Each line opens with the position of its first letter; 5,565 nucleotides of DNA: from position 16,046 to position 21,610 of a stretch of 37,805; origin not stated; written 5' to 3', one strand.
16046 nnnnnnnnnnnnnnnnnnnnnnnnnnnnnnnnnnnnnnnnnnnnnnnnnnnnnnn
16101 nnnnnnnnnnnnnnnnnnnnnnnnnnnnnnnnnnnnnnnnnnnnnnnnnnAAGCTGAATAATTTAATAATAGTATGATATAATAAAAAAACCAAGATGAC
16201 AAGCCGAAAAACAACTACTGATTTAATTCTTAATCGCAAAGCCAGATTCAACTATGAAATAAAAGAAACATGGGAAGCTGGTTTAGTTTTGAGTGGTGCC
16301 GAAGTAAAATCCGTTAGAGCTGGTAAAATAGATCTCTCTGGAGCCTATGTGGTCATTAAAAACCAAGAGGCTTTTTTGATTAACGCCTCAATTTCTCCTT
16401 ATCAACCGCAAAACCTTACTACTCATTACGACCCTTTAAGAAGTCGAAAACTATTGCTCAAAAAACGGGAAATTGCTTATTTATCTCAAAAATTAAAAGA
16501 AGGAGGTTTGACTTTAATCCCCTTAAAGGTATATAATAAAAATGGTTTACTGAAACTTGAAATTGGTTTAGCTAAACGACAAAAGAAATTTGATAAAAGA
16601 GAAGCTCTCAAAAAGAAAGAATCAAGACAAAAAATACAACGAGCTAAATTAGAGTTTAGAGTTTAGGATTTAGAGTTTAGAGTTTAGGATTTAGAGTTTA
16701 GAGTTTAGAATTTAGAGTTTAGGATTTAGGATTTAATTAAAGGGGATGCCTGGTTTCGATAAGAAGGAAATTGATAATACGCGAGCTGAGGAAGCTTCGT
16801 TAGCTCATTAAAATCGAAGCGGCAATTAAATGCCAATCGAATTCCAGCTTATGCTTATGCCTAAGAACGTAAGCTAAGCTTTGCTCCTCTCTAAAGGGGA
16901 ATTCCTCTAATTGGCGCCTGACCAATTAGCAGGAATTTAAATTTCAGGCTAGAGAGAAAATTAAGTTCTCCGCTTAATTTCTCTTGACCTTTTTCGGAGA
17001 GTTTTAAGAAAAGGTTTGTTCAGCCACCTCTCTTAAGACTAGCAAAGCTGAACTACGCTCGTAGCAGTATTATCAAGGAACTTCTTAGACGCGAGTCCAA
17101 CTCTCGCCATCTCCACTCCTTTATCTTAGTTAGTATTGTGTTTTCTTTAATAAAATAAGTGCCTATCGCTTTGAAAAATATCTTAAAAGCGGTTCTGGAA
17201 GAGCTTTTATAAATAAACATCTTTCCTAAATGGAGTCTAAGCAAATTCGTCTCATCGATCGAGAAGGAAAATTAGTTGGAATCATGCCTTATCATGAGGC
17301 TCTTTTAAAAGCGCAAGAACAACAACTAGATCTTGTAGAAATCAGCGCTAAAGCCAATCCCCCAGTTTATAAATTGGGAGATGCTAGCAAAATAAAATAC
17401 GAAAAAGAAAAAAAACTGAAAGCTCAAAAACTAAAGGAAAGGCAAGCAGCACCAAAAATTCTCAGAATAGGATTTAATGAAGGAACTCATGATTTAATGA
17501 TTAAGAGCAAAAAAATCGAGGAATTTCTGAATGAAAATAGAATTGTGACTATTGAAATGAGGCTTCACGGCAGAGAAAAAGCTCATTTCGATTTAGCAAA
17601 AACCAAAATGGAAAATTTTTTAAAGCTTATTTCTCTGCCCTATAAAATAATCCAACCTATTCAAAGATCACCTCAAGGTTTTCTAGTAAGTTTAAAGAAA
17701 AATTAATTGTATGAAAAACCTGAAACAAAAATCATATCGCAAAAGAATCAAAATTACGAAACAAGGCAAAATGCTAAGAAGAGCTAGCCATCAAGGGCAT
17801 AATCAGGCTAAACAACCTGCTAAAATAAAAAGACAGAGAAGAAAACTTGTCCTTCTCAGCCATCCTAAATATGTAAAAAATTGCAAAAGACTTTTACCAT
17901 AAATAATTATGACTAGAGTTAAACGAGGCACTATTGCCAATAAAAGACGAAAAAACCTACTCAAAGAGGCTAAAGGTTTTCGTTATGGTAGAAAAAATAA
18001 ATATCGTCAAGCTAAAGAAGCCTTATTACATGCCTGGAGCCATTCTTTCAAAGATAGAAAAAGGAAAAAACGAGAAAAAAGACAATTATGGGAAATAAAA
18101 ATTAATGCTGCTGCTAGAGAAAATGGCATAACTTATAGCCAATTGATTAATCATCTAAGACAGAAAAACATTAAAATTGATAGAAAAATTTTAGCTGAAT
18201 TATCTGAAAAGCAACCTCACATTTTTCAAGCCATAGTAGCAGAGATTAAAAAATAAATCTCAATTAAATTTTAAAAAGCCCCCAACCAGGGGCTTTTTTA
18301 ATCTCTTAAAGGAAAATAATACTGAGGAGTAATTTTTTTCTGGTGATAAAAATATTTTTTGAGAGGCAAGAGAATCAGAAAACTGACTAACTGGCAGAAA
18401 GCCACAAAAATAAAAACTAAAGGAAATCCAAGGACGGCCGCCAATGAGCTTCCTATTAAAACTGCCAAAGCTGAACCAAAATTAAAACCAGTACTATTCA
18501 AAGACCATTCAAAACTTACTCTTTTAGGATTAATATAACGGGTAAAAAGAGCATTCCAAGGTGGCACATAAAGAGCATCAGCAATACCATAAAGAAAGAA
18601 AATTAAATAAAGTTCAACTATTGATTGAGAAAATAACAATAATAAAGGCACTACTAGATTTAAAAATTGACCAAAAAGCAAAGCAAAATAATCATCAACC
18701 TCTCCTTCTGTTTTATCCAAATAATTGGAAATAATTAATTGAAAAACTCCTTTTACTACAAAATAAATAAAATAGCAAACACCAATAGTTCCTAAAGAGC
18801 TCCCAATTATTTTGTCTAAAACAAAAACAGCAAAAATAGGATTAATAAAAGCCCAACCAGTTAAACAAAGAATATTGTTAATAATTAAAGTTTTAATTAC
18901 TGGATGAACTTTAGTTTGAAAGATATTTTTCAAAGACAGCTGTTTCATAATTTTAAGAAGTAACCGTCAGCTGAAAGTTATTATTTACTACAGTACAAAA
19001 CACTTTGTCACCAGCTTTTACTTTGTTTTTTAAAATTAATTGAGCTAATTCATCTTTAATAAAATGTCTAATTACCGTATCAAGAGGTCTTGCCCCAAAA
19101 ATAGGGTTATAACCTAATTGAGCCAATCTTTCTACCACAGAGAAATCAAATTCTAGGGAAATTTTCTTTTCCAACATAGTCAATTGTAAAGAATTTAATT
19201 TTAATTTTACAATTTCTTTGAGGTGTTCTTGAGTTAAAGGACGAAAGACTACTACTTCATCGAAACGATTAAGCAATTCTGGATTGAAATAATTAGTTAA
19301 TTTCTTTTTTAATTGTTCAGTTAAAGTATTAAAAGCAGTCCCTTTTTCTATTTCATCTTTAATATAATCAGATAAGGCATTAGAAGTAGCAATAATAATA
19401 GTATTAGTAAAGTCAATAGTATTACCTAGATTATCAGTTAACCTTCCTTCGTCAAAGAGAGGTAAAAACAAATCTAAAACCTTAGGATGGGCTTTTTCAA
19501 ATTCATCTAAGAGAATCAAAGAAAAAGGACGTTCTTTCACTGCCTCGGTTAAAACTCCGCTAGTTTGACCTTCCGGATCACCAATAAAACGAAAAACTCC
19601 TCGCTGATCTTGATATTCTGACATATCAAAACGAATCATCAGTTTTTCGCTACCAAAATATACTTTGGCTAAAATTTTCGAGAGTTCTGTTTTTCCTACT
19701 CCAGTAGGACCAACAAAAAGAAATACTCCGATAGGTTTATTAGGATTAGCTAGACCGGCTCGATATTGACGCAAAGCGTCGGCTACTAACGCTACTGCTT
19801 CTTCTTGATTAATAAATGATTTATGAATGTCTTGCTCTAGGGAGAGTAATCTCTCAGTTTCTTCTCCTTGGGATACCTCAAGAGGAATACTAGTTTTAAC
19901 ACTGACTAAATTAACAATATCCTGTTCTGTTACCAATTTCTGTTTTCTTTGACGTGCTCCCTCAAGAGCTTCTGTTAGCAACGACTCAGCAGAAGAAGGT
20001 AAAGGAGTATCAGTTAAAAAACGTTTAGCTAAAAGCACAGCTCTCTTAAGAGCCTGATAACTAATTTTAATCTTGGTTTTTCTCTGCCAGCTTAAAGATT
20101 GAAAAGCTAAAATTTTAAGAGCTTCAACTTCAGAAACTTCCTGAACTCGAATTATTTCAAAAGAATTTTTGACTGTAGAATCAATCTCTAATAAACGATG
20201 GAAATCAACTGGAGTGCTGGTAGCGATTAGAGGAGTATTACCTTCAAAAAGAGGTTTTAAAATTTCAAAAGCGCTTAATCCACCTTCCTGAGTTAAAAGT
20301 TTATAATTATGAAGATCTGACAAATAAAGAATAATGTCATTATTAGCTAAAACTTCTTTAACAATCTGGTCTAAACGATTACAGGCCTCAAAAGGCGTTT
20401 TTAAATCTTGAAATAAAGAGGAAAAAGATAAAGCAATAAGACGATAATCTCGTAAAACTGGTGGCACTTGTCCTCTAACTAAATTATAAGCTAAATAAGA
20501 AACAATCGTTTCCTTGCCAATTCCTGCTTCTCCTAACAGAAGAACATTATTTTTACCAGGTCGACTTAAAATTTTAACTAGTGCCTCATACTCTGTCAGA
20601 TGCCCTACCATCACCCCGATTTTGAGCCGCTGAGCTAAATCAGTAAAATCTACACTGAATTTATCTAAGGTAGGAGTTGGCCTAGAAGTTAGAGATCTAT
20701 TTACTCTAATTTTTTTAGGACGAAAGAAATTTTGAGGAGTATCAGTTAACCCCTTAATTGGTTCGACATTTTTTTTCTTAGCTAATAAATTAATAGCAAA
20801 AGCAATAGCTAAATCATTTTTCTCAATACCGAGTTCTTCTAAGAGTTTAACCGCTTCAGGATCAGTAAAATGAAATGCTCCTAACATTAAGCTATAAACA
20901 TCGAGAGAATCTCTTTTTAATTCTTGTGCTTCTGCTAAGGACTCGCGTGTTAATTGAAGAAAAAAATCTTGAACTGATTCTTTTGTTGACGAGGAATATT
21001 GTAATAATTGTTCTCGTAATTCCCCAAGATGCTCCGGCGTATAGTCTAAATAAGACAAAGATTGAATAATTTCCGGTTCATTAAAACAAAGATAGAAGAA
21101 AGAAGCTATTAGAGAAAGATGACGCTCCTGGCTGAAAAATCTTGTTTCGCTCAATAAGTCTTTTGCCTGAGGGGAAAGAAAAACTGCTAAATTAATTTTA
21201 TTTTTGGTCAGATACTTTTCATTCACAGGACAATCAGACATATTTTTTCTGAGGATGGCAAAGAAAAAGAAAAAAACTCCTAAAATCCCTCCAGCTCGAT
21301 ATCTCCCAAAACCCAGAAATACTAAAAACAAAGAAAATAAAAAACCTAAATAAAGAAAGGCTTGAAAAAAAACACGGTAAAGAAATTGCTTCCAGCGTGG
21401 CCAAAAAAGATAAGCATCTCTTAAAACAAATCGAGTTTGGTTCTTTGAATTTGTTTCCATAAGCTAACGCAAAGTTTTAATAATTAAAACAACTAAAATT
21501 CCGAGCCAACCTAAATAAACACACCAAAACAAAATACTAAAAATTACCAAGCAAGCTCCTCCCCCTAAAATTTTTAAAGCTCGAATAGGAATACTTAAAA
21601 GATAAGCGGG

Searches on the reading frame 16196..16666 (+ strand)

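Call 14: search_protein_families(library=pfam, proteins=[window:16196-16666:+], max_evalue=0.00001)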
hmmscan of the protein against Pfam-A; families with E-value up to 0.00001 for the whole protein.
window:16196-16666:+ (156 aa): 1 family
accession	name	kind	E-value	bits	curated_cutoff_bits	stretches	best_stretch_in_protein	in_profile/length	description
PF01668.23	SmpB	-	1.4e-51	174.6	27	1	11-150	2-140/143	SmpB protein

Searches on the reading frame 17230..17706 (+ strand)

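Call 14: search_protein_families(library=pfam, proteins=[window:17230-17706:+], max_evalue=0.00001)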
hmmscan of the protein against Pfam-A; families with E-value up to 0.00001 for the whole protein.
window:17230-17706:+ (158 aa): 2 families
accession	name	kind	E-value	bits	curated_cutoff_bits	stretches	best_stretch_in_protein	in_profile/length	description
PF05198.21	IF3_N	-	1.4e-22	80.1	26.9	1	3-65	7-69/70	Translation initiation factor IF-3, N-terminal domain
PF00707.27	IF3_C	-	4.2e-10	39.9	34.8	1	78-135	6-63/86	Translation initiation factor IF-3, C-terminal domain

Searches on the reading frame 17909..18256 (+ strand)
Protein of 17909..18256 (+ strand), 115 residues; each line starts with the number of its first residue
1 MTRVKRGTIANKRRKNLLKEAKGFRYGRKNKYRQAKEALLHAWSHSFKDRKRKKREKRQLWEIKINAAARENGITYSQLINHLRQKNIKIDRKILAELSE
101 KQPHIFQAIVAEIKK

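Call 14: search_protein_families(library=pfam, proteins=[window:17909-18256:+], max_evalue=0.00001)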
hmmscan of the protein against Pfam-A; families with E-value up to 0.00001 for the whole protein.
window:17909-18256:+ (115 aa): 1 family
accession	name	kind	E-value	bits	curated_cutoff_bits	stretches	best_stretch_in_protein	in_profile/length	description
PF00453.23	Ribosomal_L20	-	1.2e-34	119.1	30.8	1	3-109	1-107/107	Ribosomal protein L20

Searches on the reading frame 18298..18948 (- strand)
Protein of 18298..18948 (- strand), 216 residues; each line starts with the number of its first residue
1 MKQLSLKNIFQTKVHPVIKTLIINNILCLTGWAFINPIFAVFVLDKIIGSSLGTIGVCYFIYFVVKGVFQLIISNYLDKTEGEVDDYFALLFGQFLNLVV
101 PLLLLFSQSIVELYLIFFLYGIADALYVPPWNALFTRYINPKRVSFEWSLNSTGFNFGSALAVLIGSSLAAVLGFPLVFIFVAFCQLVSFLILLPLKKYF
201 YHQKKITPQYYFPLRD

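Call 14: search_protein_families(library=pfam, proteins=[window:18298-18948:-], max_evalue=0.00001)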
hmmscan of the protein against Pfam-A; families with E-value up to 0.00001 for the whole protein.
window:18298-18948:- (216 aa): 2 families
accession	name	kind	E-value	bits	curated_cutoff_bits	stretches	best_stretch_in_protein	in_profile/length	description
PF07690.21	MFS_1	-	4.8e-21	75.5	33.4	1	22-197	2-175/347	Major Facilitator Superfamily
PF05977.19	MFS_3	-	4.1e-07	29.3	27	1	105-198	98-191/524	Transmembrane secretion effector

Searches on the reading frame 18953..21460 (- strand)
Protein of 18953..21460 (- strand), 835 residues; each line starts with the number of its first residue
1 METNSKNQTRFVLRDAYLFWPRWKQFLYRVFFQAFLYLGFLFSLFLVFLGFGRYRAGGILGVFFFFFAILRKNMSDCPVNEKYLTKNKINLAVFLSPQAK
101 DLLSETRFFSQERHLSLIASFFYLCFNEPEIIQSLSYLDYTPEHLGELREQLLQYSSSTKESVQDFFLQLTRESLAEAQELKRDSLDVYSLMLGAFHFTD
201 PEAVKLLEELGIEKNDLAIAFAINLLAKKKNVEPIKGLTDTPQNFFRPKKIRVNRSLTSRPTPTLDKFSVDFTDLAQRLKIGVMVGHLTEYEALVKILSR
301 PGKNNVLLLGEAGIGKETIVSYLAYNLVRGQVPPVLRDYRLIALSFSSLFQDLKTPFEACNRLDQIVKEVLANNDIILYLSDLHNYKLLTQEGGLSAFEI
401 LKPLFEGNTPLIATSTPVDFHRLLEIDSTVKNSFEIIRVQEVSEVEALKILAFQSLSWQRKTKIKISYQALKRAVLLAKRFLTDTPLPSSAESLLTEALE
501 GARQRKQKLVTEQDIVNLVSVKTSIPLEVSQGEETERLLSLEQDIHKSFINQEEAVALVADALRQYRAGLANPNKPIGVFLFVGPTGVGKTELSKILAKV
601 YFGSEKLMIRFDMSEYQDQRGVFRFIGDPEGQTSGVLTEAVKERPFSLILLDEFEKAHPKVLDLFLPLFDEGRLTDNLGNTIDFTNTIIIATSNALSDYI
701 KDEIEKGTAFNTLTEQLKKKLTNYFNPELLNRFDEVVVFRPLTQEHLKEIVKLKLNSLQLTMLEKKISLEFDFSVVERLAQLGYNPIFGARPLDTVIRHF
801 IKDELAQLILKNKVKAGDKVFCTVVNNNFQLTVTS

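Call 14: search_protein_families(library=pfam, proteins=[window:18953-21460:-], max_evalue=0.00001)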
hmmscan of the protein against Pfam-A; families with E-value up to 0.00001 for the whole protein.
window:18953-21460:- (835 aa): 7 families
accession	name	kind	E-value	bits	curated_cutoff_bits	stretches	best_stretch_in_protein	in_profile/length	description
PF07724.20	AAA_2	-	1.7e-48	165.2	27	1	575-736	1-166/166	AAA domain (Cdc48 subfamily)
PF10431.15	ClpB_D2-small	-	3.9e-22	78.5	21.9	1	742-820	1-79/81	C-terminal, D2-small domain, of ClpB protein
PF07728.20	AAA_5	-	1.6e-16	61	22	1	580-701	2-128/139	AAA domain (dynein-related subfamily)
PF00004.35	AAA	-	1.6e-12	48.4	21.2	1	581-698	2-113/131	ATPase family associated with various cellular activities (AAA)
PF13191.12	AAA_16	-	1.1e-06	29.6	32.6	0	292-356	10-85/167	AAA ATPase domain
PF20720.3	nSTAND3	-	2.1e-06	27.9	27.2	0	291-330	7-44/155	Novel STAND NTPase 3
PF17871.7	AAA_lid_9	-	4.7e-06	26.9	22.8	1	444-522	2-78/104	AAA lid domain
